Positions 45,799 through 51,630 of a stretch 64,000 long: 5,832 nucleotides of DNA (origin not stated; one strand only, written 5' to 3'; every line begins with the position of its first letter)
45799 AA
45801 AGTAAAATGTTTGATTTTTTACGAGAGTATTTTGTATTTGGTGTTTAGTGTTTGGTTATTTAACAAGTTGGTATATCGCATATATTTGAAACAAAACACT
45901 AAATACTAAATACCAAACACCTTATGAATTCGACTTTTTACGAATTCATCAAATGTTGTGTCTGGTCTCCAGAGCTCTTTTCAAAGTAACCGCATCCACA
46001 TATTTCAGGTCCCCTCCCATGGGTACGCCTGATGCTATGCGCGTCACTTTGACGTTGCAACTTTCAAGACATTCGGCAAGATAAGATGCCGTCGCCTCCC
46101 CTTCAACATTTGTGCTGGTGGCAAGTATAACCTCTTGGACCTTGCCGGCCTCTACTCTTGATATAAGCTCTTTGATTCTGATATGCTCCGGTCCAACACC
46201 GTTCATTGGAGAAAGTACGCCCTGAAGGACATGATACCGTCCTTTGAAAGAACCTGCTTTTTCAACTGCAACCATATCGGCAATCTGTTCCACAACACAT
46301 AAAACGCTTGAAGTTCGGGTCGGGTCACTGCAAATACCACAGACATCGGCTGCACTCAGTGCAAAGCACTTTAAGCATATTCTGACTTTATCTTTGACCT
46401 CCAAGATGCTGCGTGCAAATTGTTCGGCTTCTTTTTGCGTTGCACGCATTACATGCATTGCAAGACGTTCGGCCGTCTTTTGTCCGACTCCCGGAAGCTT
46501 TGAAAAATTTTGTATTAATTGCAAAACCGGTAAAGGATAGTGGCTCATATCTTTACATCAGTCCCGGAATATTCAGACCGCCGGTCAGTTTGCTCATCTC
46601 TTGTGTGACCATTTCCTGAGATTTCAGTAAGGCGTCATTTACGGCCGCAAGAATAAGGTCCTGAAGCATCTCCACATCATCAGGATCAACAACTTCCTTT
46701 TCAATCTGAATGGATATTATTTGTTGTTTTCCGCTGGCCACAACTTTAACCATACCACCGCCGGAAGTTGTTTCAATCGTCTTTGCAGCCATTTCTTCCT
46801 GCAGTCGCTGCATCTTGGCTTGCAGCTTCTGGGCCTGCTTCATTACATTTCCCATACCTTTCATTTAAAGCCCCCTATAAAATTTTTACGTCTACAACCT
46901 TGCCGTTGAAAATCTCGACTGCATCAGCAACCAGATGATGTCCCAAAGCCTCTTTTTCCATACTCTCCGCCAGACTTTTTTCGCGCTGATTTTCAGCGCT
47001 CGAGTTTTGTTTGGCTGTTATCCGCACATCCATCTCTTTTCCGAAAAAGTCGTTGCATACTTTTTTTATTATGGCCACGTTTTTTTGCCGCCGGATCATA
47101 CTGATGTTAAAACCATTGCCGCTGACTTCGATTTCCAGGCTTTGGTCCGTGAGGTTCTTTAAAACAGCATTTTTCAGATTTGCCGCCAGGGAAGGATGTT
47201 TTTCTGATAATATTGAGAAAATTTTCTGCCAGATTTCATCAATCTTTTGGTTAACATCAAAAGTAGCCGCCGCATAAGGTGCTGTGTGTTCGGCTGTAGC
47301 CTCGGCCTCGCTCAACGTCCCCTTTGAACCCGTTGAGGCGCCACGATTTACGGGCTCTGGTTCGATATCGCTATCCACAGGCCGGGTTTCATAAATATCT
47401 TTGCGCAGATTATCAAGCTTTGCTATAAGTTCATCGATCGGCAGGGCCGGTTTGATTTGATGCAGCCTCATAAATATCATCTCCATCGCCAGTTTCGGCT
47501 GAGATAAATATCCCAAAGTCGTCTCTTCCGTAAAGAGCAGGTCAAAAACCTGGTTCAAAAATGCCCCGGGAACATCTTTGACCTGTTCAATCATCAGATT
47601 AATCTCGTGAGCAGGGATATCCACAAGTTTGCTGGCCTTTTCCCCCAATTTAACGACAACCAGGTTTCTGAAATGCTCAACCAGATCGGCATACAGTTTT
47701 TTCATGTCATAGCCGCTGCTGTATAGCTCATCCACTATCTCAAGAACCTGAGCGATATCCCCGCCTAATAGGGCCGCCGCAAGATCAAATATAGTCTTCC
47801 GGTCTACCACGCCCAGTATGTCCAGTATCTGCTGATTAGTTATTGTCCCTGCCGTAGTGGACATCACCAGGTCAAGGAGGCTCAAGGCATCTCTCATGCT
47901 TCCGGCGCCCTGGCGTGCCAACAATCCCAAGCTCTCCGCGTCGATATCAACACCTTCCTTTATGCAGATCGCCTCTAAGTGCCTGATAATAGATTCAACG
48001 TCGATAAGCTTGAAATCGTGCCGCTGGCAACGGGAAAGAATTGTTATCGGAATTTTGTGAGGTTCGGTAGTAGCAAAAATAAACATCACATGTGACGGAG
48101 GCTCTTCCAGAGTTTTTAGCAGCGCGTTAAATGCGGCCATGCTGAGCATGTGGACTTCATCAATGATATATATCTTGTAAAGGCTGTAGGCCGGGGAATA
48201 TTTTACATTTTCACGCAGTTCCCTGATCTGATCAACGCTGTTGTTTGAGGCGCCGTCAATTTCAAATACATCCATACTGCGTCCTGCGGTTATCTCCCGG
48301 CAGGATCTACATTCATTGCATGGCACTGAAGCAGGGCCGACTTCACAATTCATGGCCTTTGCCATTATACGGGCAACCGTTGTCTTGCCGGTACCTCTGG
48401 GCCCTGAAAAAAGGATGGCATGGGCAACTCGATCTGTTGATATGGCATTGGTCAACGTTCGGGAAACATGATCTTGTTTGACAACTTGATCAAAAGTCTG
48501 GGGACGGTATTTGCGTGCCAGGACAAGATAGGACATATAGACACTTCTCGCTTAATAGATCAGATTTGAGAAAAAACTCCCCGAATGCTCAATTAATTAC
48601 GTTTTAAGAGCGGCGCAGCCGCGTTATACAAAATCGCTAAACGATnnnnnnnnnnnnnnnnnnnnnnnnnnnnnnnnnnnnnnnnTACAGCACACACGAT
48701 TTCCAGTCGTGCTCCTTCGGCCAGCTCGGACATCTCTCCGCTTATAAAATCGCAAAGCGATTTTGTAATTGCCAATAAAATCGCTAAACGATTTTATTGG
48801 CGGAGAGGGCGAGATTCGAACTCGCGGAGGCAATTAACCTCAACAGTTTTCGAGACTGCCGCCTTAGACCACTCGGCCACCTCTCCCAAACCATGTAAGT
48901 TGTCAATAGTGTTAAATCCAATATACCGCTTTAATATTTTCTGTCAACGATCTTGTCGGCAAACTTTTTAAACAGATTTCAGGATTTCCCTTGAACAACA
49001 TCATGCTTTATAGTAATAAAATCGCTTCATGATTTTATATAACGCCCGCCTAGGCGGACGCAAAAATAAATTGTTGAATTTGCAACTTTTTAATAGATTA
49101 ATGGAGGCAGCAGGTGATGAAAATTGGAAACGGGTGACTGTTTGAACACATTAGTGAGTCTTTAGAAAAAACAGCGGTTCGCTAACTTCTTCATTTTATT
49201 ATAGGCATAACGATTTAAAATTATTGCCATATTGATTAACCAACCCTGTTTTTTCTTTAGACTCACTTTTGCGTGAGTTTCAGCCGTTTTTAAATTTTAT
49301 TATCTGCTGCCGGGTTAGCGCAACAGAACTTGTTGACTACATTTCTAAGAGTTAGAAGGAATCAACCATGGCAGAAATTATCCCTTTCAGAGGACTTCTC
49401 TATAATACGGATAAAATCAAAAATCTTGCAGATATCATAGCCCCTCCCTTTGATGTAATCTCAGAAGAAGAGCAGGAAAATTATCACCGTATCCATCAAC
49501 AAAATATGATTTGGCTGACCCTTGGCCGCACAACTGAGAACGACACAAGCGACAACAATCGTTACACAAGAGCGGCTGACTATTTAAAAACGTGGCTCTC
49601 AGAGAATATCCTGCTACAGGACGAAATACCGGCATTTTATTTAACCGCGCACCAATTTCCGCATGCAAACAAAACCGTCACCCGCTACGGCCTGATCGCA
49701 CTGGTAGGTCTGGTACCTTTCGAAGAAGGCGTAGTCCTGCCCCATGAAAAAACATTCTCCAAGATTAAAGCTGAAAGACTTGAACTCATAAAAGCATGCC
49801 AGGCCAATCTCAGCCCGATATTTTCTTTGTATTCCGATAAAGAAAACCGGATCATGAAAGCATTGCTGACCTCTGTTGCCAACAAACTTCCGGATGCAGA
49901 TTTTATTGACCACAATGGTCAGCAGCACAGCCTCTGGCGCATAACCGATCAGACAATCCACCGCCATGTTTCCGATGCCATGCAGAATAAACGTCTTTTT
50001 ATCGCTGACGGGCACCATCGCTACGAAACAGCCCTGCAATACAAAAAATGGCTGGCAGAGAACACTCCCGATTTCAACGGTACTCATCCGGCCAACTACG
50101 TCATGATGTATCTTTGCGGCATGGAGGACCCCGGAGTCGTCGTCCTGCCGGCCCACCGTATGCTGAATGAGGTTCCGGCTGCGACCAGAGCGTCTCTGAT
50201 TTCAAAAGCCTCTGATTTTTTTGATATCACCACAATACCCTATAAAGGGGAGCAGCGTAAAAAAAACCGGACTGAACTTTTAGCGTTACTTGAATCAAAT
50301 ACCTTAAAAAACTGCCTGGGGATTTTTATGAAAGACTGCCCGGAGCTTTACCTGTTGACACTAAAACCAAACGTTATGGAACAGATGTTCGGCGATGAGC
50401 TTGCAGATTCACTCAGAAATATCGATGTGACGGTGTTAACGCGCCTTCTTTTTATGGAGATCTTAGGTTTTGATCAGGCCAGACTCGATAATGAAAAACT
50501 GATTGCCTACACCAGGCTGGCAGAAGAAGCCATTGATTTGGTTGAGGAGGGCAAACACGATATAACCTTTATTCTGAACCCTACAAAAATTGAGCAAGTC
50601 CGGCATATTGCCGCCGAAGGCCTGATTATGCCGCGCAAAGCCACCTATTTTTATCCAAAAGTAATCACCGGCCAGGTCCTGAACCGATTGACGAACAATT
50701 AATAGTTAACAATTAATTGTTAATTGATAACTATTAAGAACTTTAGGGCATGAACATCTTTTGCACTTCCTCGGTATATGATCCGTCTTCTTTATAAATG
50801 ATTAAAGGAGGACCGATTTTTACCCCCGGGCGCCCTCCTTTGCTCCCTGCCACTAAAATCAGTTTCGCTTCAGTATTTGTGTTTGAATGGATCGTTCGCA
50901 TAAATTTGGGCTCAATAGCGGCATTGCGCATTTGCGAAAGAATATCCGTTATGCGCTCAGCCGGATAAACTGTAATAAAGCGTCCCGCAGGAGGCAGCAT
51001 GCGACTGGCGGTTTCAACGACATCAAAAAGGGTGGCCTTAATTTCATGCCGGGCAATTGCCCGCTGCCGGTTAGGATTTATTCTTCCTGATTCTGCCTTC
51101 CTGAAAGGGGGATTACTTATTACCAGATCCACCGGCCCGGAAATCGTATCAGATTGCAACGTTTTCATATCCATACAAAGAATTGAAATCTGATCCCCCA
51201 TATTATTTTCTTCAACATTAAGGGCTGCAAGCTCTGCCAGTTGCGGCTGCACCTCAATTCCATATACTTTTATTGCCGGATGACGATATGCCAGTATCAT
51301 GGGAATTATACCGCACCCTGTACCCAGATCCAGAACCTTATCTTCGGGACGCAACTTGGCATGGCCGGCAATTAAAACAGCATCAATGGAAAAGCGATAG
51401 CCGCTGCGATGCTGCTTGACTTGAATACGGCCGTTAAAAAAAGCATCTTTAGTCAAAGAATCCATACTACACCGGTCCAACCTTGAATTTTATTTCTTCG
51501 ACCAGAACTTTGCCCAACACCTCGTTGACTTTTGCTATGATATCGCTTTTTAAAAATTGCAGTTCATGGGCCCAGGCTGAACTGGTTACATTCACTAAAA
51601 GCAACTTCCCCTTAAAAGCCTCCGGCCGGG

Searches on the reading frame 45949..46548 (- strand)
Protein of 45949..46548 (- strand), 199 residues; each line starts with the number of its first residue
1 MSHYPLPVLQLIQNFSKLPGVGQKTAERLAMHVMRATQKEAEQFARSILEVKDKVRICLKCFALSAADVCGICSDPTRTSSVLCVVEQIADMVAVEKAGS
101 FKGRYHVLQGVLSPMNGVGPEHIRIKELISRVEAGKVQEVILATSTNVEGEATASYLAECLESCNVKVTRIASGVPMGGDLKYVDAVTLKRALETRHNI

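Call 29: search_protein_families(library=pfam, proteins=[window:45949-46548:-], max_evalue=1e-8)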
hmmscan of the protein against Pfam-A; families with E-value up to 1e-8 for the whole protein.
window:45949-46548:- (199 aa): 4 families
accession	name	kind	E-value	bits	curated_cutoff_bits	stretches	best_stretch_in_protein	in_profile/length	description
PF13662.12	Toprim_4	-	8.7e-26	90.4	25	1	81-172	1-85/85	Toprim domain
PF21176.3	RecR_HhH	-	2.7e-14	53.1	27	1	10-50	3-43/45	RecR, helix-hairpin-helix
PF21175.2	RecR_C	-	7e-11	41.8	22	1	174-196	1-23/24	RecR, C-terminal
PF01751.28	Toprim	-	4.5e-10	40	23.1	1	82-171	1-96/96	Toprim domain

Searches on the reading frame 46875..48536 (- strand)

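Call 29: search_protein_families(library=pfam, proteins=[window:46875-48536:-], max_evalue=1e-8)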
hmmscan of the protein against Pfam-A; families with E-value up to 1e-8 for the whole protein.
window:46875-48536:- (553 aa): 4 families
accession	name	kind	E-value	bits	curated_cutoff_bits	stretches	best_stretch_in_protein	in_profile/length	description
PF13177.12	DNA_pol3_delta2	-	3.6e-45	154.3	27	1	21-176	2-158/161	DNA polymerase III, delta subunit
PF12169.13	DNA_pol3_gamma3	-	1.3e-22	80.5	24.4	1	232-372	1-141/143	DNA polymerase III subunits gamma and tau domain III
PF00004.35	AAA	-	1.9e-15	57.9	21.2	1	41-173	1-126/131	ATPase family associated with various cellular activities (AAA)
PF22608.2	DNAX_ATPase_lid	-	3.5e-12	46.3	27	1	183-222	2-41/49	DNA polymerase III clamp loader subunit, ATPase lid domain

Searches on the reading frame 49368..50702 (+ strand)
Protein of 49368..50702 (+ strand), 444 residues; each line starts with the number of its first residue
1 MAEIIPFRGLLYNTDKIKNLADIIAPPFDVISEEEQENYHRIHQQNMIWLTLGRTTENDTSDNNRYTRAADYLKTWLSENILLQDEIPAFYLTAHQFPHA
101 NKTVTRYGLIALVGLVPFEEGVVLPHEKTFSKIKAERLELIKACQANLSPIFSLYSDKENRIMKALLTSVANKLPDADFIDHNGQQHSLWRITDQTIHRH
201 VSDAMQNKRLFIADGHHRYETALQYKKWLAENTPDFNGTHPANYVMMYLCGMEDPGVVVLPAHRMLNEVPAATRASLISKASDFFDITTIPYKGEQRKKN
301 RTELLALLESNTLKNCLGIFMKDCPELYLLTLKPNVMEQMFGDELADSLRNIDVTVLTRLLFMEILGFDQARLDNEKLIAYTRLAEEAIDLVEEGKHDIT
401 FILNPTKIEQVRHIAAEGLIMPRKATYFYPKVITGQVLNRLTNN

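Call 29: search_protein_families(library=pfam, proteins=[window:49368-50702:+], max_evalue=1e-8)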
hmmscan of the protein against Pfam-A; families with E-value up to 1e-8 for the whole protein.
window:49368-50702:+ (444 aa): 1 family
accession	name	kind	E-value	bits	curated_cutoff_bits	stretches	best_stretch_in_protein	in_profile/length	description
PF06245.16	DUF1015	-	7.3e-87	291.8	25.8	1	4-334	1-310/325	Protein of unknown function (DUF1015)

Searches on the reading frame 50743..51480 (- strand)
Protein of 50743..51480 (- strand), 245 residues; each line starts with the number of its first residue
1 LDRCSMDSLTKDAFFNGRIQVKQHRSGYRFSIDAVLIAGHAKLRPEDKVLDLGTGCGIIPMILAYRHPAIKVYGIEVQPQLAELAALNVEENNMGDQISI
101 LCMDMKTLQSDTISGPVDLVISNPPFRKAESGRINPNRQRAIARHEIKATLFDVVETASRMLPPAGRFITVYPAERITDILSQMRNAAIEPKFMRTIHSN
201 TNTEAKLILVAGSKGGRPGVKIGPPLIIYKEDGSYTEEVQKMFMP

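Call 29: search_protein_families(library=pfam, proteins=[window:50743-51480:-], max_evalue=1e-8)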
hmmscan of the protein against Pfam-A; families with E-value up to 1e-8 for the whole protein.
window:50743-51480:- (245 aa): 1 family
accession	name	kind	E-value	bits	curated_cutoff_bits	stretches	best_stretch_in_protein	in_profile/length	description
PF05175.20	MTS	-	4.1e-13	49.7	23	1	42-131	28-113/170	Methyltransferase small domain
